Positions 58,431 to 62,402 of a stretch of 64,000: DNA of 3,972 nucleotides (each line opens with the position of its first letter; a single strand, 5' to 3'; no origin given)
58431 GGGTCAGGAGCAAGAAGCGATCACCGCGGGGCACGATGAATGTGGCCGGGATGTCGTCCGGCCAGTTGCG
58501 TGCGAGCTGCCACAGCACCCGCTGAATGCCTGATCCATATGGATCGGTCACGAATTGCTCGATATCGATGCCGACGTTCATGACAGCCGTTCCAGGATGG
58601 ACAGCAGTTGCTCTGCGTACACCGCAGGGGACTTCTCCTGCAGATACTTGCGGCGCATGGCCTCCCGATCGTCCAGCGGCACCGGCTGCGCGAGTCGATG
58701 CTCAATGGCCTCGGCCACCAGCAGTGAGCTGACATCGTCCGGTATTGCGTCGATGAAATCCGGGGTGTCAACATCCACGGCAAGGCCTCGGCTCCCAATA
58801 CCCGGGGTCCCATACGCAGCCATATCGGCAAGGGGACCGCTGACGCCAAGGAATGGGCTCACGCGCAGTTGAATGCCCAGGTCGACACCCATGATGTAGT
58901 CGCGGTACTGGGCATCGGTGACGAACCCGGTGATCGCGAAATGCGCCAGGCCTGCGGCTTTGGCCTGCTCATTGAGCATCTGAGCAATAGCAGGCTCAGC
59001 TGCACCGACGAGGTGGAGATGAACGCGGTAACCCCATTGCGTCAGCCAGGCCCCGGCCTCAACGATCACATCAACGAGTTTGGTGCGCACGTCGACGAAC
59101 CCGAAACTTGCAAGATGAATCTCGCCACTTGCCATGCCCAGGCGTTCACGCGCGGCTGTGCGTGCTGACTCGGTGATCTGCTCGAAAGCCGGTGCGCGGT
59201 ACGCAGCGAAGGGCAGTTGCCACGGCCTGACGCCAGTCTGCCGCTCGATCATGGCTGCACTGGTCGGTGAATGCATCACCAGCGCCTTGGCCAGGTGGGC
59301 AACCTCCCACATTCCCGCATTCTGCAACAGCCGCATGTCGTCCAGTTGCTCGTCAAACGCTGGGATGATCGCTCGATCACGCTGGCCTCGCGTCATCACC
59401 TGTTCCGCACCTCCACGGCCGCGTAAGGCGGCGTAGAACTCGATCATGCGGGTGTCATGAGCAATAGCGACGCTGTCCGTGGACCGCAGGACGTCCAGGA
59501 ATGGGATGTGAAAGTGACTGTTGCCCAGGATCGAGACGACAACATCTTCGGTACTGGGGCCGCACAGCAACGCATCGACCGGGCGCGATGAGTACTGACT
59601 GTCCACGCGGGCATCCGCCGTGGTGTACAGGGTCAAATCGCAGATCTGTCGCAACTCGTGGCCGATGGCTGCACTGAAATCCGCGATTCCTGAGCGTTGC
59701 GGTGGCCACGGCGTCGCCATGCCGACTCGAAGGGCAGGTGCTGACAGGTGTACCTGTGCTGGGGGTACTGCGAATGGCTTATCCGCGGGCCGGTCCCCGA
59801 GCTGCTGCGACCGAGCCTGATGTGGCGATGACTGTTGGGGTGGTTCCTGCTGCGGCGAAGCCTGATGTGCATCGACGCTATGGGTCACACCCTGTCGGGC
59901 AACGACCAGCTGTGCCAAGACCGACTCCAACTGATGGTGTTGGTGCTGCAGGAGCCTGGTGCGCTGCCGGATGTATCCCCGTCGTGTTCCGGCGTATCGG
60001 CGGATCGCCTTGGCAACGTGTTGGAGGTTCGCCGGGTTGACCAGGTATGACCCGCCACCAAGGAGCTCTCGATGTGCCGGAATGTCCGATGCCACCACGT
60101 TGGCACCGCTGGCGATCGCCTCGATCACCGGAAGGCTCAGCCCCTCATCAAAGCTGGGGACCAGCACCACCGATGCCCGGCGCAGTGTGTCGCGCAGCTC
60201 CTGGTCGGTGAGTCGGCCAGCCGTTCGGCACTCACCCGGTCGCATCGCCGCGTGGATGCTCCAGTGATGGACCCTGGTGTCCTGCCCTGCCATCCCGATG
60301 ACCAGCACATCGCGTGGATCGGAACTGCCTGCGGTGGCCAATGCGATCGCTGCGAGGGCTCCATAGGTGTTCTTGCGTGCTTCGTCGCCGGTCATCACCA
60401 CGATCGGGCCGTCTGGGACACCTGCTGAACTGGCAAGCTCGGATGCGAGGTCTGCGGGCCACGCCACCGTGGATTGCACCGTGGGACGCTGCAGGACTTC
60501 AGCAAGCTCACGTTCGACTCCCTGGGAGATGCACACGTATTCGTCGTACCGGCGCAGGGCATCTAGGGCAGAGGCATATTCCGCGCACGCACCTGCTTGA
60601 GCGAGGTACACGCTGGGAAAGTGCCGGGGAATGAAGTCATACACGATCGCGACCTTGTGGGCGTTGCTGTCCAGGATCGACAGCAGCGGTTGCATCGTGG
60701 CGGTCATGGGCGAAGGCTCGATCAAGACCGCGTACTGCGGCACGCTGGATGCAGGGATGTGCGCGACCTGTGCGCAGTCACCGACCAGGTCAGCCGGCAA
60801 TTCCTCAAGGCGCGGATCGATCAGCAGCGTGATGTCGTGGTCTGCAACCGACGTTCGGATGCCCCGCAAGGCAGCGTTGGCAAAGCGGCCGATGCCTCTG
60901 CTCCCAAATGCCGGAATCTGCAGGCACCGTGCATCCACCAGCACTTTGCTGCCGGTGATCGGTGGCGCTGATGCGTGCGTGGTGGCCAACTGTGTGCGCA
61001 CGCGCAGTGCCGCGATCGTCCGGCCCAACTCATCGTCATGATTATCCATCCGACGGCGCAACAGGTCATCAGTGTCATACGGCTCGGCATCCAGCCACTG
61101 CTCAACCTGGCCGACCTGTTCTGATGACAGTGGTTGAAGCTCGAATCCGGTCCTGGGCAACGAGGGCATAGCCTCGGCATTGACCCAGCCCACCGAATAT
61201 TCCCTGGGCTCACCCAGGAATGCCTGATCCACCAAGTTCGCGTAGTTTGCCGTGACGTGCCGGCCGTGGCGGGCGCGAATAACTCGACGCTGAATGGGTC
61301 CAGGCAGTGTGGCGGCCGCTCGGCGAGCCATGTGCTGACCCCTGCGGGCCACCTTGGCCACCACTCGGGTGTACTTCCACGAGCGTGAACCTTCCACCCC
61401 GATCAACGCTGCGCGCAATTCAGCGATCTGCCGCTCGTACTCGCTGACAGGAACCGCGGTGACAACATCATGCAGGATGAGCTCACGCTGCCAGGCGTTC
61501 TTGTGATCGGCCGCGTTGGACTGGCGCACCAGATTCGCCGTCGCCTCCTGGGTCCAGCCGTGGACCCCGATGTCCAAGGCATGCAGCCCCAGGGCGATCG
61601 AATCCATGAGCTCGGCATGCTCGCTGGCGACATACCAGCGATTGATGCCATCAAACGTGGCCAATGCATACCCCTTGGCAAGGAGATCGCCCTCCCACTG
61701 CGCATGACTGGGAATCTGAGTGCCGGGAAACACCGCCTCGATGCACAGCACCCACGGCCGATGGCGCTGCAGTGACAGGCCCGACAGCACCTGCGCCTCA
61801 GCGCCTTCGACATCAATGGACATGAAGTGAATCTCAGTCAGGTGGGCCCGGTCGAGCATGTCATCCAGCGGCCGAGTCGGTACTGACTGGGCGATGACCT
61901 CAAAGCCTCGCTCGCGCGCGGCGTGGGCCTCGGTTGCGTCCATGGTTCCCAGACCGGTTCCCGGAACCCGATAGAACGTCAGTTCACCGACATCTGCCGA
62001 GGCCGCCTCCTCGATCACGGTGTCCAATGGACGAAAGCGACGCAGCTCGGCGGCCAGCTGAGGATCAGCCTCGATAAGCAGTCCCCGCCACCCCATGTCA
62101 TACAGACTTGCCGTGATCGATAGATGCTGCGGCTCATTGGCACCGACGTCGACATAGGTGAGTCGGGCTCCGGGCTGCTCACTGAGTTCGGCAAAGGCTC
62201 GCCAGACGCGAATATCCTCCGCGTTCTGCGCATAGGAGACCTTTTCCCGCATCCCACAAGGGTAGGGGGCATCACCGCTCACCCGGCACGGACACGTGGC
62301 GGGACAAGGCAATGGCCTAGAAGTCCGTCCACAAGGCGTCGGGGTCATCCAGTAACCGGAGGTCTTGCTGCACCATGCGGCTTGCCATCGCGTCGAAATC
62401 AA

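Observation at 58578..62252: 1224-aa FkbM-methyltransferase + helical spacer + two GT-B domains: a WsaE / WbdA-WbdD-like polymerase with built-in chain terminator?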

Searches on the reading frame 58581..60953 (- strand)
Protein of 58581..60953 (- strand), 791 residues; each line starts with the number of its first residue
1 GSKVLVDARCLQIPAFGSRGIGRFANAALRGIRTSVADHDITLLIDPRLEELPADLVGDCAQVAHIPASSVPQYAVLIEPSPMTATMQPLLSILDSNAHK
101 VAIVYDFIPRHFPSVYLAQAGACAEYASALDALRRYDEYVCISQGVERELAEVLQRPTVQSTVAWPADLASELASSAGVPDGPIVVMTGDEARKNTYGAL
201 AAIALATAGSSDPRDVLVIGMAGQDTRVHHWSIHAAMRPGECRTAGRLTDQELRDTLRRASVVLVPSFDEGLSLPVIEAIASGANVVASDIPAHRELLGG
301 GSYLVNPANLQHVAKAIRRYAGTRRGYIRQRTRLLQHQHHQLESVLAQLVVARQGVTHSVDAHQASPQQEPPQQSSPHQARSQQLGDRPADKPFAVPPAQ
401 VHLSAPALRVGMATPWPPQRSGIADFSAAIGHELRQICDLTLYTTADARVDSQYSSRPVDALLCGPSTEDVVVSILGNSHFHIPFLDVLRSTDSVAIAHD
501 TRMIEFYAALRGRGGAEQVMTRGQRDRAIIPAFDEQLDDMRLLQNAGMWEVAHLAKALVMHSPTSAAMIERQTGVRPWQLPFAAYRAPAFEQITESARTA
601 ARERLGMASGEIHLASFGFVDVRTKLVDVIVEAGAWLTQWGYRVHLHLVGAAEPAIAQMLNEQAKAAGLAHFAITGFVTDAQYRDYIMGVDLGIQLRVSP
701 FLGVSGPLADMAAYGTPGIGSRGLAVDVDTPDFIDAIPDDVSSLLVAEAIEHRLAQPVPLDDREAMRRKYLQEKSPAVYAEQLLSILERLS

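Call 35: predict_structure(alignment_id=A3)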
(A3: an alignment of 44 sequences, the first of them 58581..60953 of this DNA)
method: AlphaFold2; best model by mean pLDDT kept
length: 791 residues; sequences in the alignment: 44
mean_pLDDT: 86.0   pTM: 0.75
mean pLDDT of the five models: 86.0, 85.6, 83.9, 83.7, 83.6
residues with pLDDT >= 90: 454; 70-90: 256; 50-70: 33; < 50: 48
segments of 3 or more residues with pLDDT < 50: 357-404
pLDDT, mean of each block of 10 residues (from residue 1): 92 73 91 95 89 89 86 95 85 93 91 83 87 96 94 93 91 84 87 73 90 87 70 79 80 92 80 87 94 94 93 95 95 94 96 63 36 34 30 33 66 91 90 96 91 92 83 86 86 88 76 74 71 81 77 91 88 89 91 93 95 95 91 97 97 95 94 94 96 91 88 97 94 96 97 96 97 96 95 86
secondary structure, 60 per line:
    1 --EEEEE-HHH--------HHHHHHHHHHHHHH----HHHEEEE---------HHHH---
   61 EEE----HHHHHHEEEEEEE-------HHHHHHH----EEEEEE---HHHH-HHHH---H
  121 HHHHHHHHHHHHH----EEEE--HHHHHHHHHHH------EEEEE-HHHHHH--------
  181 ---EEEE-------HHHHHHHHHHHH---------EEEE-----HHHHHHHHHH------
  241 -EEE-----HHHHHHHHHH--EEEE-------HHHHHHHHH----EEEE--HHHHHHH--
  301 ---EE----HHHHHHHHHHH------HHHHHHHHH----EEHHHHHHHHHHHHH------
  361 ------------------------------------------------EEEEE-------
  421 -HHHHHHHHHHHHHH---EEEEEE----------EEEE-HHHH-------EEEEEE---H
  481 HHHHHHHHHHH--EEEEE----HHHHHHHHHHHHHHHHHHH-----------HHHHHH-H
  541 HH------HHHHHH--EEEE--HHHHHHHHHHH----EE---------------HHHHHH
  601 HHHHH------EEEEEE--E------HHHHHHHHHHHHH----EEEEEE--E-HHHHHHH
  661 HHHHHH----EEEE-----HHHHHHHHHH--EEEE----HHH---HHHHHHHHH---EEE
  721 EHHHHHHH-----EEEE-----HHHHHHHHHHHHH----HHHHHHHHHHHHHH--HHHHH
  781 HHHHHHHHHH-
elements in order (helices of 4 or more, strands of 3 or more residues): E3-7 H20-33 E41-44 H54-57 E61-63 H68-73 E74-80 H88-94 E99-104 H108-111 H113-116 H120-133 E138-141 H144-154 E161-165 H167-172 E184-187 H195-206 E216-219 H225-234 E242-244 H250-259 E262-265 H273-281 E286-289 H292-298 H310-320 H327-335 H342-354 E409-413 H422-435 E439-444 E455-458 H460-463 E471-476 H480-491 E494-498 H503-521 H533-538 H549-554 E557-560 H563-573 H595-605 E612-617 H627-639 E644-649 H654-666 E671-674 H680-689 E692-695 H706-714 E718-721 H722-728 E734-737 H743-755 H760-773 H776-790

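Call 39: fold_search(model_id=the predicted structure, library=pdb)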
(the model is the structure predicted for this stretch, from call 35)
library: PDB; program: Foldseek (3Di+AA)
matches with E <= 10: 1433; with E <= 0.001: 479
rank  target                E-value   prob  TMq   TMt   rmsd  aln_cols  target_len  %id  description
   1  8b62_A                2.4e-10  1.00  0.32  0.64   6.8       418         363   15  Crystal Structure of P. aeruginosa WaaG in complex with UDP-galactose (released 2023-10-04)
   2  8b5s_A                2.6e-10  1.00  0.33  0.64   6.7       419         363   15  Crystal Structure of P. aeruginosa WaaG in complex with UDP-glucose (released 2023-10-04)
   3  8b5s_B                5.4e-10  1.00  0.32  0.64   7.4       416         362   15  Crystal Structure of P. aeruginosa WaaG in complex with UDP-glucose (released 2023-10-04)
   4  8b5q_A                8.0e-10  1.00  0.33  0.64   6.8       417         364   15  Crystal Structure of P. aeruginosa WaaG in complex with UMP (released 2023-10-04)
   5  5d01_B                8.4e-10  1.00  0.35  0.72   5.9       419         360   12  Crystal structure of BshA from B. subtilis complexed with N-acetylglucosaminyl-malate (released 2016-09-07)
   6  3c48_B                8.4e-10  1.00  0.27  0.48  10.7       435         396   16  Structure of the retaining glycosyltransferase MshA: The first step in mycothiol biosynthesis. Organism: Corynebacteri (released 2008-03-25)
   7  3c4q_A                1.1e-09  1.00  0.33  0.61   8.3       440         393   16  Structure of the retaining glycosyltransferase MshA : The first step in mycothiol biosynthesis. Organism : Corynebacte (released 2008-04-01)
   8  7qsg_A                2.0e-09  1.00  0.32  0.59   6.1       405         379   19  Methylmannose polysaccharide mannosyltransferase from M. hassiacum (released 2023-01-25)
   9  3c48_A                2.0e-09  1.00  0.23  0.42  12.9       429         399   15  Structure of the retaining glycosyltransferase MshA: The first step in mycothiol biosynthesis. Organism: Corynebacteri (released 2008-03-25)
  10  3mbo_A                2.5e-09  1.00  0.33  0.63   7.9       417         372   12  Crystal Structure of the Glycosyltransferase BaBshA bound with UDP and L-malate (released 2010-09-29)
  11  5d00_B                2.8e-09  1.00  0.34  0.70   6.0       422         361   14  Crystal structure of BshA from B. subtilis complexed with N-acetylglucosaminyl-malate and UMP (released 2016-09-07)
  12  6tvp_A                3.1e-09  1.00  0.32  0.60   8.1       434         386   18  Structure of Mycobacterium smegmatis alpha-maltose-1-phosphate synthase GlgM (released 2020-04-22)
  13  8k5u_A                3.7e-09  1.00  0.29  0.65   8.0       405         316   14  Se-glycosyltransferase RsSenB (released 2024-02-07)
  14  2iv7                  3.7e-09  1.00  0.33  0.63   7.2       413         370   14  Crystal Structure of WaaG, a glycosyltransferase involved in lipopolysaccharide biosynthesis (released 2006-10-11)
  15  8b5q_B                4.5e-09  1.00  0.33  0.66   5.2       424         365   16  Crystal Structure of P. aeruginosa WaaG in complex with UMP (released 2023-10-04)
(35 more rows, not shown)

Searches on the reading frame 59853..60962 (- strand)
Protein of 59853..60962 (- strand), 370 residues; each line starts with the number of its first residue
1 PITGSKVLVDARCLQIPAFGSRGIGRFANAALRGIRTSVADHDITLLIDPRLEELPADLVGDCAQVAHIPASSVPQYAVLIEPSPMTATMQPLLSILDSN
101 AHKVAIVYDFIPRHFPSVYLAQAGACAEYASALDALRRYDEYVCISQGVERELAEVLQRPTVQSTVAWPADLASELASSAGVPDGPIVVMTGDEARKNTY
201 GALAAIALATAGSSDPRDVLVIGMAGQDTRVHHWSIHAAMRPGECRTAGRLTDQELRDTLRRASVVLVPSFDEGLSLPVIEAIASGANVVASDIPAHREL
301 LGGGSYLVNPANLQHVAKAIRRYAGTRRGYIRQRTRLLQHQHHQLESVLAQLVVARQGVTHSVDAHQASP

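Call 17: search_protein_families(library=pfam, proteins=[window:59853-60962:-], max_evalue=10)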
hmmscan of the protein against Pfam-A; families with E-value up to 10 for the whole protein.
window:59853-60962:- (370 aa): 7 families
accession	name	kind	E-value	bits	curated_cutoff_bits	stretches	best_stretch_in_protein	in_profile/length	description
PF13692.12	Glyco_trans_1_4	-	6.6e-14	52.8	27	1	187-322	3-138/142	Glycosyl transferases group 1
PF00534.26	Glycos_transf_1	-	6.6e-13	49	26.4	1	194-322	25-154/172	Glycosyl transferases group 1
PF20706.3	GT4-conflict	-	4e-08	33.1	26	1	149-293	161-312/385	Family 4 Glycosyltransferase in conflict systems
PF13524.12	Glyco_trans_1_2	-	4.3e-05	23.9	25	1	233-352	23-142/144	Glycosyl transferase-like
PF00982.27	Glyco_transf_20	-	0.027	13.6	32.5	1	252-322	361-435/473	Glycosyltransferase family 20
PF22772.2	WsaF_C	-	0.17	12.2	27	1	203-300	20-111/133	WsaF, C-terminal domain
PF03020.21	LEM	-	0.24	11.5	24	1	250-262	4-16/40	LEM domain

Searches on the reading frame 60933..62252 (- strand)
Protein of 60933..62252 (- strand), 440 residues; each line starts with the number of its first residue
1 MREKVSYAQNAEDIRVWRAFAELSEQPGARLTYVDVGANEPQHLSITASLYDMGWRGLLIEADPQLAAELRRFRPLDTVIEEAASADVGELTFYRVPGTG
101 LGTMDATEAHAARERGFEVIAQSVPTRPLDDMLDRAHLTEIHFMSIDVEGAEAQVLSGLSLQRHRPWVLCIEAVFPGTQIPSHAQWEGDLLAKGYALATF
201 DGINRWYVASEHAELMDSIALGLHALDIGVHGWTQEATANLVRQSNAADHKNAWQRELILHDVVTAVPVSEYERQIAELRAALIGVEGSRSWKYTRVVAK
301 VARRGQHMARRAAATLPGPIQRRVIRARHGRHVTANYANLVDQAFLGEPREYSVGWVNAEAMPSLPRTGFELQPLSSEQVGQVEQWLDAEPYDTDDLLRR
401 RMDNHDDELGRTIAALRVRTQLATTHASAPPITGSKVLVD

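Call 29: predict_structure(alignment_id=A2)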
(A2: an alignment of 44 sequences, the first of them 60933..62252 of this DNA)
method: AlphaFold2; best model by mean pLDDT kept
length: 440 residues; sequences in the alignment: 44
mean_pLDDT: 85.6   pTM: 0.59
mean pLDDT of the five models: 85.6, 84.0, 82.8, 82.1, 78.3
residues with pLDDT >= 90: 209; 70-90: 182; 50-70: 44; < 50: 5
segments of 3 or more residues with pLDDT < 50: 438-440
pLDDT, mean of each block of 10 residues (from residue 1): 84 94 91 95 90 96 94 96 97 87 85 94 97 96 94 96 97 90 95 97 96 96 83 90 90 86 74 75 57 61 78 80 82 81 72 76 86 87 88 73 73 89 72 58
secondary structure, 60 per line:
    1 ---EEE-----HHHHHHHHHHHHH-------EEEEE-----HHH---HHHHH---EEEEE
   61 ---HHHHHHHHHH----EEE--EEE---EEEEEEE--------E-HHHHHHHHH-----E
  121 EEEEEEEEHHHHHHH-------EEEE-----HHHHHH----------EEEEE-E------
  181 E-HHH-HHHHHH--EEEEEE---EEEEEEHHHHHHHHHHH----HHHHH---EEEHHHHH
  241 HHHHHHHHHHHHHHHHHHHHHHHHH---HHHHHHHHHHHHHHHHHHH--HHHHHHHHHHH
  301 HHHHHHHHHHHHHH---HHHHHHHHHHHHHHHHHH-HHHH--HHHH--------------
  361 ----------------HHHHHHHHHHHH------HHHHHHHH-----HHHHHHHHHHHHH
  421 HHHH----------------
elements in order: E4-6 H12-24 E32-36 H48-52 E56-60 H64-73 E78-80 E83-85 E89-95 H106-114 E120-128 H129-135 E143-146 H152-157 E168-172 H187-192 E195-200 E204-209 H210-220 H225-229 E233-235 H236-265 H269-287 H290-314 H318-335 H337-340 H343-346 H377-388 H395-402 H408-424

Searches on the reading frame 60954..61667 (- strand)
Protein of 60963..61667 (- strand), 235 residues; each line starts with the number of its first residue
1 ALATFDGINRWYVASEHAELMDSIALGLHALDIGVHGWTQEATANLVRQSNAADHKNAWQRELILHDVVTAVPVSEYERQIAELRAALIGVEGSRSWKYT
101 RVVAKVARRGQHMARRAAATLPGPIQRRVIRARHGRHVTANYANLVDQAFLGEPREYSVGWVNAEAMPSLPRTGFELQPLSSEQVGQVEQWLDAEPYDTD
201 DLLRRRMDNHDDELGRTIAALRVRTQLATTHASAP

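Call 17: search_protein_families(library=pfam, proteins=[window:60963-61667:-], max_evalue=10)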
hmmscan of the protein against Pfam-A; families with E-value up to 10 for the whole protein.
window:60963-61667:- (235 aa): 0 families

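Call 62: search_solved_structures(query=A4, max_evalue=10)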
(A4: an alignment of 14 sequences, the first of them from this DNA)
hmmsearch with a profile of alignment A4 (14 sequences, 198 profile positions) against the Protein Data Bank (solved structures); distinct sequences matched with E-value up to 10: 4.
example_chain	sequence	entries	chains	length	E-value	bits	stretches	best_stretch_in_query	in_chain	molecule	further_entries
3jbn_Ab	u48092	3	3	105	0.0096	18.7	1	19-75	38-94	60S ribosomal protein eL36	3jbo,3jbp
3j79_b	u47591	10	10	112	0.017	17.9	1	19-76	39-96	60S ribosomal protein eL36 | 60S ribosomal protein L36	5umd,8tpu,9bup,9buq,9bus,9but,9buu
3lte_A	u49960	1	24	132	0.036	16.8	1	131-168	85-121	Response regulator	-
1n2d_C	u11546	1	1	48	0.094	15.5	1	75-119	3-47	IQ2 AND IQ3 MOTIFS FROM MYO2P, A CLASS V MYOSIN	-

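Call 77: search_protein_representatives(protein=window:60954-61547:-)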
Query: 198 residues. Proteins with E-value up to 0.001 (for the whole library): 20; up to 1e-10: 17; up to 1e-30: 2. The best 20 are listed.
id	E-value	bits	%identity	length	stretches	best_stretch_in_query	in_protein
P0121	1.4e-42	162.4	52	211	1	16-168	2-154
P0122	2.0e-39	152.1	48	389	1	15-185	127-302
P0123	2.6e-29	119.1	43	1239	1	3-189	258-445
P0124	3.2e-29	118.8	42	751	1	20-192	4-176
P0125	8.4e-23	97.9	33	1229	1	11-190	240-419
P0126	2.4e-21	93.2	34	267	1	9-188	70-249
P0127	5.3e-19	85.5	42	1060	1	65-196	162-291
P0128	5.6e-19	85.4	46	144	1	5-115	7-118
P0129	7.3e-19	85.1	42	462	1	67-190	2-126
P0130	2.2e-18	83.5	42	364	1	64-189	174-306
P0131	2.6e-15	73.5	37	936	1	67-189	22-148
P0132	2.0e-14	70.6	51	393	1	8-100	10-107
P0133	6.0e-14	69.0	38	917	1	73-196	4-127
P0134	8.0e-14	68.6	41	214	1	74-190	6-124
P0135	2.1e-13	67.2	61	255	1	8-69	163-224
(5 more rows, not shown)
